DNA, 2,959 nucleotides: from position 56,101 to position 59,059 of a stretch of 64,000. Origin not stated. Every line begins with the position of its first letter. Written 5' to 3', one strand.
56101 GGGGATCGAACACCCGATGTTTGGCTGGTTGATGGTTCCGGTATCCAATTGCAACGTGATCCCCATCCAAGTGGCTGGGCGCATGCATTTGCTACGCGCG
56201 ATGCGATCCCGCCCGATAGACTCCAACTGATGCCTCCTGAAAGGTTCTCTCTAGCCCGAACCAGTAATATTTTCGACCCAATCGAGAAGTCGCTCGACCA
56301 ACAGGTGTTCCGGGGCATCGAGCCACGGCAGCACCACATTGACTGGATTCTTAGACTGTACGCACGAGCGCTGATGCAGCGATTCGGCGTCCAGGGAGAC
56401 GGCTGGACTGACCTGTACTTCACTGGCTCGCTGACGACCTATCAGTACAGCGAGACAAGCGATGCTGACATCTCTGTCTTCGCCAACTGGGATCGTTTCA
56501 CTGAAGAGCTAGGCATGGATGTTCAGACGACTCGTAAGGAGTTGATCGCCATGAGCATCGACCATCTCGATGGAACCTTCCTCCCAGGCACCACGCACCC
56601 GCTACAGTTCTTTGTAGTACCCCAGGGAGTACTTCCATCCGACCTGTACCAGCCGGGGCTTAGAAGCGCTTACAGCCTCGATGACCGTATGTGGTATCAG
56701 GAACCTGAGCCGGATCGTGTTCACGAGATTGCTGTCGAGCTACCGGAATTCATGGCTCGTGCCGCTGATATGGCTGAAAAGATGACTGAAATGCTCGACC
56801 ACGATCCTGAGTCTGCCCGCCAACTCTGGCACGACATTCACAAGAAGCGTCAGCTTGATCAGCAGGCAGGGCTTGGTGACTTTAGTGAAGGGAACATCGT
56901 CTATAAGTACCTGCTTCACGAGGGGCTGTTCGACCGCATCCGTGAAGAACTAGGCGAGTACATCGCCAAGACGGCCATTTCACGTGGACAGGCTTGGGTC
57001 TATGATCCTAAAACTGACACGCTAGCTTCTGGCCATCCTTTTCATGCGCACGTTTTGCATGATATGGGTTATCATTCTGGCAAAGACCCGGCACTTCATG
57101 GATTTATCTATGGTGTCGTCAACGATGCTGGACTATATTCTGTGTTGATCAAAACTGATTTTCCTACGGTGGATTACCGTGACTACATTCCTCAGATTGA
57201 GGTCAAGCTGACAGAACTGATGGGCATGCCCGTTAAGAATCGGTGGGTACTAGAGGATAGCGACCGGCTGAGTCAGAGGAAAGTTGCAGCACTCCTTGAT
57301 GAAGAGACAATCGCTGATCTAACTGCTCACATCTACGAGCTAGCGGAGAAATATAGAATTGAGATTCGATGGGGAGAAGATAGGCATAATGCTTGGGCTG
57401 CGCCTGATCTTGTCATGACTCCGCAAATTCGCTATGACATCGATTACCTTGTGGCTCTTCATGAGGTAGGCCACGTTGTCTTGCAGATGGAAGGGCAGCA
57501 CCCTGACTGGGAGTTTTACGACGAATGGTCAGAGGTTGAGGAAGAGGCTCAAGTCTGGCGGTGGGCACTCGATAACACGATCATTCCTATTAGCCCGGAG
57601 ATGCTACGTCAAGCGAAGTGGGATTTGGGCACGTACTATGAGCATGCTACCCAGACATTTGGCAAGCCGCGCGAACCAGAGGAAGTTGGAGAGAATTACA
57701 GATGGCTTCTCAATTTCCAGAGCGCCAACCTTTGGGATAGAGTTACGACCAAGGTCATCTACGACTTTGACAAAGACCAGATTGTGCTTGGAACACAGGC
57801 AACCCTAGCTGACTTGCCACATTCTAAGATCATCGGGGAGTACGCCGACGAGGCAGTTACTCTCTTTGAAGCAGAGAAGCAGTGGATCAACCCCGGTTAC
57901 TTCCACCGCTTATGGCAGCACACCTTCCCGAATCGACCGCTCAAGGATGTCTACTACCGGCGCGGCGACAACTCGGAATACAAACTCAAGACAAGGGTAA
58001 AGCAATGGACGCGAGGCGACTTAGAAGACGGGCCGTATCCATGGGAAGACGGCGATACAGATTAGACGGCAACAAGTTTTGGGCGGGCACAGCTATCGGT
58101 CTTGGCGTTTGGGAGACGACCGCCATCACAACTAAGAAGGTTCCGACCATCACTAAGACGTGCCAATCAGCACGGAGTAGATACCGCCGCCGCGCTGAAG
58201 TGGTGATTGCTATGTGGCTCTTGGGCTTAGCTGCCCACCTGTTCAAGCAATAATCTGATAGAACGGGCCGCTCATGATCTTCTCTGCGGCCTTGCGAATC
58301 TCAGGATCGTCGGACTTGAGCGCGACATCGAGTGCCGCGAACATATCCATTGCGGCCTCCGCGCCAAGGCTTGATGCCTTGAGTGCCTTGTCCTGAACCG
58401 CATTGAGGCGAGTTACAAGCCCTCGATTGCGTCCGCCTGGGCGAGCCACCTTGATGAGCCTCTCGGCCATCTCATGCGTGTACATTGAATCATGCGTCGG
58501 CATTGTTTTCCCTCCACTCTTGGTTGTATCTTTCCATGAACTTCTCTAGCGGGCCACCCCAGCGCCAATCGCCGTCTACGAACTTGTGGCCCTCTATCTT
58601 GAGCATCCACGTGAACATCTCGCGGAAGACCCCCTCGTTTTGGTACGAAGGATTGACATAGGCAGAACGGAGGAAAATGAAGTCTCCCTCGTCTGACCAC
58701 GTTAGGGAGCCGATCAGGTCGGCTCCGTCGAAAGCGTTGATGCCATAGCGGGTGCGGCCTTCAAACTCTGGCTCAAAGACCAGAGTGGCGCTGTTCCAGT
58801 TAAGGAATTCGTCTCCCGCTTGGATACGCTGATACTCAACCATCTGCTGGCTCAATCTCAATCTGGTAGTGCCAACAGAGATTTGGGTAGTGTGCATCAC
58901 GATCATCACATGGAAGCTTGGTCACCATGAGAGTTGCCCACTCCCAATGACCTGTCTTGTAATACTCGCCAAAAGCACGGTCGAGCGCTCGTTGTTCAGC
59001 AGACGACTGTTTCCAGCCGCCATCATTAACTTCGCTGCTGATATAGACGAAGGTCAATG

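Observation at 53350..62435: Three consecutive large proteins each with a Pol-beta nucleotidyltransferase motif, two with Tpt1/KptA-like N-domains: putative RNA-end repair / anti-defence cluster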

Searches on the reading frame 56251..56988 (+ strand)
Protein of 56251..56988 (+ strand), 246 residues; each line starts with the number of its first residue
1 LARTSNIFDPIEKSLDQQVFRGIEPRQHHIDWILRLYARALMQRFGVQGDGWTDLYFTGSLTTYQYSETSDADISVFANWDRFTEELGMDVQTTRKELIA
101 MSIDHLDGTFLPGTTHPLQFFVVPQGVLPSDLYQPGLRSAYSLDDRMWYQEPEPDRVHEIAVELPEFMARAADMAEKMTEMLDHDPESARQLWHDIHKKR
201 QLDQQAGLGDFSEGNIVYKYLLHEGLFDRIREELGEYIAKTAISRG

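Call 28: search_solved_structures(query=A3, max_evalue=10, show_alignments=3)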
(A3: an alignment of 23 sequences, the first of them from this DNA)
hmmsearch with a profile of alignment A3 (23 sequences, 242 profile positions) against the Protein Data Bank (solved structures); distinct sequences matched with E-value up to 10: 2.
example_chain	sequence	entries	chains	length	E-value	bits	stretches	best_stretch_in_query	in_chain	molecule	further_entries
3nku_A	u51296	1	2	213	0.51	13.3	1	23-82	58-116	DrrA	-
6yx5_B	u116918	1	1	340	0.93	12.5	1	25-82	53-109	Multifunctional virulence effector protein DrrA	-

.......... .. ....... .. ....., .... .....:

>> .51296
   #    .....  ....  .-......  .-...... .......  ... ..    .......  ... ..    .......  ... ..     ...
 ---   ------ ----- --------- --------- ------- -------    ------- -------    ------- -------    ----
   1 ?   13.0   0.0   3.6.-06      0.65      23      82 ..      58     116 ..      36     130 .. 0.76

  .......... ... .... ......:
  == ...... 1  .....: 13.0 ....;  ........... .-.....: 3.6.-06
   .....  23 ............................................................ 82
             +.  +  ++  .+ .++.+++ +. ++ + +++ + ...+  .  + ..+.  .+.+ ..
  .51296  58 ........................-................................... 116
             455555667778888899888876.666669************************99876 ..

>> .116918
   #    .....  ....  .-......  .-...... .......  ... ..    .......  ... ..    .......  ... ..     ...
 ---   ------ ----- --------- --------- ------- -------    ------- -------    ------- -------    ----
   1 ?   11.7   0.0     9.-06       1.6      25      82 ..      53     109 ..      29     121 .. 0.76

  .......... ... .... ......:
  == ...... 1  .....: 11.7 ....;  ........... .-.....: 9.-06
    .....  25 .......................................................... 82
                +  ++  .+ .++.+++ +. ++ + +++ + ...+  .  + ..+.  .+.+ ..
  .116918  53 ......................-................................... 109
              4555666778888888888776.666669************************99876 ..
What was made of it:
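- The only PDB sequence-profile hit is the DrrA/SidM AMPylase, aligned on GS...DxD (E 0.5, call 28).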

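Call 30: search_protein_families(library=pfam, alignment_id=A3, max_evalue=1)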
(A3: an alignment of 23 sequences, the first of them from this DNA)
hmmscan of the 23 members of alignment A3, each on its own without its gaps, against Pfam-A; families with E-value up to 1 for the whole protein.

A. member 1, seq(246 aa): 1 family
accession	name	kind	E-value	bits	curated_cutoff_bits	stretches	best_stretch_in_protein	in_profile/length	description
PF01909.29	NTP_transf_2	-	0.077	13.8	21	1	53-88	15-47/93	Nucleotidyltransferase domain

B. families by the number of members that match (of 23 scanned): 11 families
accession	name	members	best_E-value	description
PF22600.2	MTPAP-like_central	6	0.024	Poly(A) RNA polymerase, mitochondrial-like, central palm domain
PF12633.13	Adenyl_cycl_N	6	0.072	Adenylate cyclase NT domain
PF01909.29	NTP_transf_2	4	0.015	Nucleotidyltransferase domain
PF18765.7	Polbeta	2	0.12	Polymerase beta, Nucleotidyltransferase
PF05363.17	Herpes_US12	1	0.0013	Herpesvirus US12 family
PF20879.2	SidM_N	1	0.0015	SidM, N-terminal domain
PF05085.17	DUF685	1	0.038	Protein of unknown function (DUF685)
PF08718.16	GLTP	1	0.061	Glycolipid transfer protein (GLTP)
PF05823.17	Gp-FAR-1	1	0.087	Nematode fatty acid retinoid binding protein (Gp-FAR-1)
PF13730.12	HTH_36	1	0.11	Helix-turn-helix domain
PF13234.12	MTR4_beta-barrel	1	0.15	Mtr4-like, beta-barrel domain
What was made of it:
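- Closest known: RlaP. Different: No Pfam RlaP hit among 23 members scanned at E up to 1 (call 30).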

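Call 33: predict_structure(alignment_id=A3)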
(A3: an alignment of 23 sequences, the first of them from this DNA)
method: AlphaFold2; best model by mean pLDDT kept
length: 246 residues; sequences in the alignment: 23
mean_pLDDT: 88.6   pTM: 0.73
mean pLDDT of the five models: 88.6, 88.6, 87.0, 86.0, 83.6
residues with pLDDT >= 90: 163; 70-90: 67; 50-70: 5; < 50: 11
segments of 3 or more residues with pLDDT < 50: 1-4, 240-246
pLDDT, mean of each block of 10 residues (from residue 1): 57 94 98 97 93 95 89 96 97 94 92 94 93 85 97 83 86 95 96 93 79 89 89 77 35
secondary structure, 60 per line:
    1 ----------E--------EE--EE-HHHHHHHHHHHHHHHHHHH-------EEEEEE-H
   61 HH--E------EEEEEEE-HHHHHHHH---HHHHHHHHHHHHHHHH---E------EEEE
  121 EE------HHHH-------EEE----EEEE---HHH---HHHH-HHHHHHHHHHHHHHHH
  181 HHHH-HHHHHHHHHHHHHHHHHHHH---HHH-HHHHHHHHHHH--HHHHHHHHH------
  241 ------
elements in order: H27-45 E53-58 E72-78 H80-87 H91-106 E117-122 H129-132 E140-142 E147-150 H160-163 H165-184 H186-205 H213-223 H226-234

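Call 46: fold_search(model_id=the predicted structure, library=pdb)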
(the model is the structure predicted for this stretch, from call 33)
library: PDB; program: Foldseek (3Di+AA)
matches with E <= 10: 283; with E <= 0.001: 0
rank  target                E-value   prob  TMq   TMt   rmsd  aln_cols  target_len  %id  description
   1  6xz0                  2.1e-03  0.80  0.27  0.27  12.7       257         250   14  Crystal structure of spectinomycin adenyltransferase AAD(9) from Enterococcus faecialis with spectinomycin (released 2020-04-15)
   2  6u7b_A                6.4e-03  0.87  0.24  0.20  11.0       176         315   12  Structure of E. coli MS115-1 CdnC:HORMA-deltaN complex (released 2019-12-25)
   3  8opt_A                1.0e-02  0.66  0.21  0.08  13.6       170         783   16  Human terminal uridylyltransferase 7 (TUT7/ZCCHC6) bound with pre-let7g miRNA and Lin28A - complex 2 (released 2024-07-24)
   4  6p80                  1.2e-02  0.75  0.26  0.21  11.2       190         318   12  Structure of E. coli MS115-1 CdnC + ATP (released 2019-12-25)
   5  6e0l                  1.2e-02  0.51  0.23  0.20  15.4       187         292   12  Structure of Rhodothermus marinus CdnE c-UMP-AMP synthase with Apcpp and Upnpp (released 2019-02-20)
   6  7uy4_A                1.3e-02  0.66  0.28  0.27  12.2       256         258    9  Aminoglycoside-modifying enzyme ANT-3,9 in complex with spectinomycin and AMP-PNP (released 2023-05-10)
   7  6p8v_G                1.5e-02  0.72  0.23  0.19  11.8       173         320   13  Structure of E. coli MS115-1 HORMA:CdnC:Trip13 complex (released 2019-12-25)
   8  5w0n_B                1.6e-02  0.60  0.22  0.15  13.5       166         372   16  Structure of human TUT7 catalytic module (CM) in complex with UMPNPP and U2 RNA (released 2017-06-28)
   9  6e0m                  2.0e-02  0.63  0.26  0.24  13.1       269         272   11  Structure of Elizabethkingia meningoseptica CdnE cyclic dinucleotide synthase (released 2019-02-20)
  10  8vxb                  2.3e-02  0.60  0.28  0.26  11.5       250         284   11  Structure of ANT(6)-Ib from Campylobacter fetus subsp fetus complexed with hydrated streptomycin (released 2024-09-18)
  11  7uy4_B                2.3e-02  0.57  0.28  0.27  12.4       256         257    9  Aminoglycoside-modifying enzyme ANT-3,9 in complex with spectinomycin and AMP-PNP (released 2023-05-10)
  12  6sxj                  2.3e-02  0.54  0.27  0.27  12.4       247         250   12  Crystal structure of spectinomycin adenyltransferase AAD(9) from Enterococcus faecialis (released 2020-04-15)
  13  5w0m_C                3.7e-02  0.51  0.22  0.16  13.4       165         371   16  Structure of human TUT7 catalytic module (CM) in complex with U5 RNA (released 2017-06-28)
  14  3jyy_B                3.7e-02  0.38  0.26  0.24  13.6       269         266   10  SeMet LinB complexed with PPi (released 2009-11-03)
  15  3wfo_A                3.7e-02  0.30  0.24  0.16  12.1       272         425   12  tRNA processing enzyme (apo form 1) (released 2014-01-01)
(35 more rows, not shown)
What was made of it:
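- On CD-NTase (cGAS/DncV-like): CdnC/CdnE Foldseek TM 0.2-0.27 (call 46).
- CdnC and CdnE appear among the Foldseek hits (probability 0.5-0.87, call 46).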

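Call 64: find_related_loci(query=A3, collection=viral_contigs, flank=10000)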
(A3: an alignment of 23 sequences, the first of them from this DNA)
Query A3 (246 aa) in viral_contigs; peptide patterns used: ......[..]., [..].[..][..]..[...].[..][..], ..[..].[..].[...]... (x = any residue, [..] = any of these).
72 stretches matched a pattern; 30 encode a relative of the query (tblastn E <= 1e-3); 30 distinct loci.
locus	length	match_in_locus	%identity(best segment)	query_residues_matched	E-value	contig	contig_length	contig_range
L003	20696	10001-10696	53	5-235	1e-78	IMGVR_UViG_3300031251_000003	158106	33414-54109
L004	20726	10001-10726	43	1-244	1e-62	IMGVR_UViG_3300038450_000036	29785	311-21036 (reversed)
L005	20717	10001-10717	44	3-244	1e-61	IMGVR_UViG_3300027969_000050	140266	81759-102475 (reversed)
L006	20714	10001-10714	46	3-242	2e-61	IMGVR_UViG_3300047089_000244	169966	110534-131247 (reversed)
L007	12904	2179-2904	45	1-244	2e-61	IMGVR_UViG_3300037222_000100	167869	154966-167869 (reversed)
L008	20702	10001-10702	44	4-239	1e-60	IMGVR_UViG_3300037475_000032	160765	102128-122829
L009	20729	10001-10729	43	2-246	5e-60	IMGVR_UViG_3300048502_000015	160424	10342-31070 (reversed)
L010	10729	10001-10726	44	1-244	7e-60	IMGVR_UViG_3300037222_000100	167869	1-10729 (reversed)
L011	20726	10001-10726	44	1-244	2e-59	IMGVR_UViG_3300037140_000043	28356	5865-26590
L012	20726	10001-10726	41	3-246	5e-57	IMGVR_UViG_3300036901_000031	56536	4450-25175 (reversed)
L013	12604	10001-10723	42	1-243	5e-57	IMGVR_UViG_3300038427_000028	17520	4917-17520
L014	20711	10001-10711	44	3-241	5e-57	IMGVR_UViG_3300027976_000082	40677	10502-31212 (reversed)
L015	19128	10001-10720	46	1-242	2e-59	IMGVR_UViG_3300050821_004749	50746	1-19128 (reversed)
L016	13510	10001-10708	41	2-239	7e-54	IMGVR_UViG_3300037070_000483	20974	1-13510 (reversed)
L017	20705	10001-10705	38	1-237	2e-50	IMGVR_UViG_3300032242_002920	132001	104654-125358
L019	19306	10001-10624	43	3-212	3e-47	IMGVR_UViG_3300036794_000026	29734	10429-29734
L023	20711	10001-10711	39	3-239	4e-45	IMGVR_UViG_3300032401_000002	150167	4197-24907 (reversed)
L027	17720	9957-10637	38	2-230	3e-43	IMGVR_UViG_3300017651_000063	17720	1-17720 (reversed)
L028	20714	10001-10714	42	2-242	7e-53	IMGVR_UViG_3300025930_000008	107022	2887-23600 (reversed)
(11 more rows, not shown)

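Call 76: search_protein_families(library=pfam, proteins=[L005:14210-19327:+, L006:5139-7493:+, L008:6077-8218:+, L009:6598-8682:+, L012:6194-8260:+, L016:6211-8673:+, L019:5212-7620:+, L027:5300-8044:+, L028:6412-8088:+, L023:7514-8668:+], max_evalue=0.01)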
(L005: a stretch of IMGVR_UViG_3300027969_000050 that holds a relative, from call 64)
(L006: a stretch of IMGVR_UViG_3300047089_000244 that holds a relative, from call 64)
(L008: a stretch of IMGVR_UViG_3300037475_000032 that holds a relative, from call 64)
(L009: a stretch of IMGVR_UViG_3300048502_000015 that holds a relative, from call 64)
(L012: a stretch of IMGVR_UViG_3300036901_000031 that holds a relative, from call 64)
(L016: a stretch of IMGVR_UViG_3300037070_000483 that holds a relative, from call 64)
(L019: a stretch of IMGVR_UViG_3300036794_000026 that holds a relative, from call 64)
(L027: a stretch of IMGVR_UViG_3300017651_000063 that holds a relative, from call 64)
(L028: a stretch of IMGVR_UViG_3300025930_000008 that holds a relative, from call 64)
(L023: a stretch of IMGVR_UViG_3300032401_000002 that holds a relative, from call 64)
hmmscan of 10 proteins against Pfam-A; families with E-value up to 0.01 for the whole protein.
L005:14210-19327:+ (1706 aa): 0 families

L006:5139-7493:+ (785 aa): 1 family
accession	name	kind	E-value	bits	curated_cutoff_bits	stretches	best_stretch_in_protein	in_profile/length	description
PF24585.1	YunG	-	2.2e-06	28.3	27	1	14-108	2-100/116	YunG protein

L008:6077-8218:+ (714 aa): 1 family
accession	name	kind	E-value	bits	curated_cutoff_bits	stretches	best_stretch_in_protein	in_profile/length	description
PF24585.1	YunG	-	7.4e-05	23.3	27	1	16-89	2-80/116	YunG protein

L009:6598-8682:+ (695 aa): 0 families

L012:6194-8260:+ (689 aa): 0 families

L016:6211-8673:+ (821 aa): 0 families

L019:5212-7620:+ (803 aa): 1 family
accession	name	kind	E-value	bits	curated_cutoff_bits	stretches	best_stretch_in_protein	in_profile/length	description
PF24585.1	YunG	-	7.4e-05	23.3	27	1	113-201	2-94/116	YunG protein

L027:5300-8044:+ (915 aa): 1 family
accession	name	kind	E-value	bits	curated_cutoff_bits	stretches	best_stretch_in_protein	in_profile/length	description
PF00096.32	zf-C2H2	-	0.0048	17.7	25.2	0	417-436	1-20/23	Zinc finger, C2H2 type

L028:6412-8088:+ (559 aa): 0 families

L023:7514-8668:+ (385 aa): 0 families

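Call 89: find_related_loci(query=A3, collection=genome_contigs, flank=3000)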
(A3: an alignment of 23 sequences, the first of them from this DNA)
Query A3 (246 aa) in genome_contigs; peptide patterns used: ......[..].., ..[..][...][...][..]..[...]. (x = any residue, [..] = any of these).
17 stretches matched a pattern; 3 encode a relative of the query (tblastn E <= 1e-3); 3 distinct loci.
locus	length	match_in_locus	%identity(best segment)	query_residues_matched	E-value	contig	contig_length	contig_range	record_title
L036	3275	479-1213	58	1-245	6e-92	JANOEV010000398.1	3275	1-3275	MAG: Burkholderiales bacterium isolate SOY_65_metabat_14 SOY_65_k141_1131870, whole genome shotgun sequence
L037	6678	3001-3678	39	3-230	1e-48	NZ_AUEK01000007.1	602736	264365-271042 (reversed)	Candidatus Solirubrobacter pratensis strain URHD0082 H958DRAFT_scaffold00005.5_C, whole genome shotgun sequence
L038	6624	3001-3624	33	1-208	2e-34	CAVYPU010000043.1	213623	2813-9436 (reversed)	MAG: uncultured Acidobacteriota bacterium isolate MFD05512.bin.2.159 genome assembly, contig: contig_52247, whole genome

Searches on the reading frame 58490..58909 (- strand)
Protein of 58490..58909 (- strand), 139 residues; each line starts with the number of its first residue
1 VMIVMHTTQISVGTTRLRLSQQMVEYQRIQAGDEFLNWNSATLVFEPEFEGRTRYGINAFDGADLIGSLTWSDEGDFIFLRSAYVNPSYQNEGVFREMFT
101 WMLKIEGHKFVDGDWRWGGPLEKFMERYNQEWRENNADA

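Call 3: search_protein_families(library=pfam, proteins=[window:58490-58909:-], max_evalue=0.1)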
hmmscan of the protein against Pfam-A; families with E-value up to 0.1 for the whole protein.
window:58490-58909:- (139 aa): 1 family
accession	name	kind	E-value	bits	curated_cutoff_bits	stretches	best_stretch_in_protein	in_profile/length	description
PF00583.31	Acetyltransf_1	-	0.014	16.1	20.7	1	48-103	26-85/116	Acetyltransferase (GNAT) family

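Call 4: search_protein_families(library=phrogs, proteins=[window:58490-58909:-], max_evalue=0.01)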
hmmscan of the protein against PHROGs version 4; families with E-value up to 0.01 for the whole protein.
window:58490-58909:- (139 aa): 0 families

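Call 74: search_protein_families(library=padloc, proteins=[window:58490-58909:-], max_evalue=0.1)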
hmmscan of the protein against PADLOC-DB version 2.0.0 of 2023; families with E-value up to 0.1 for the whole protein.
window:58490-58909:- (139 aa): 0 families
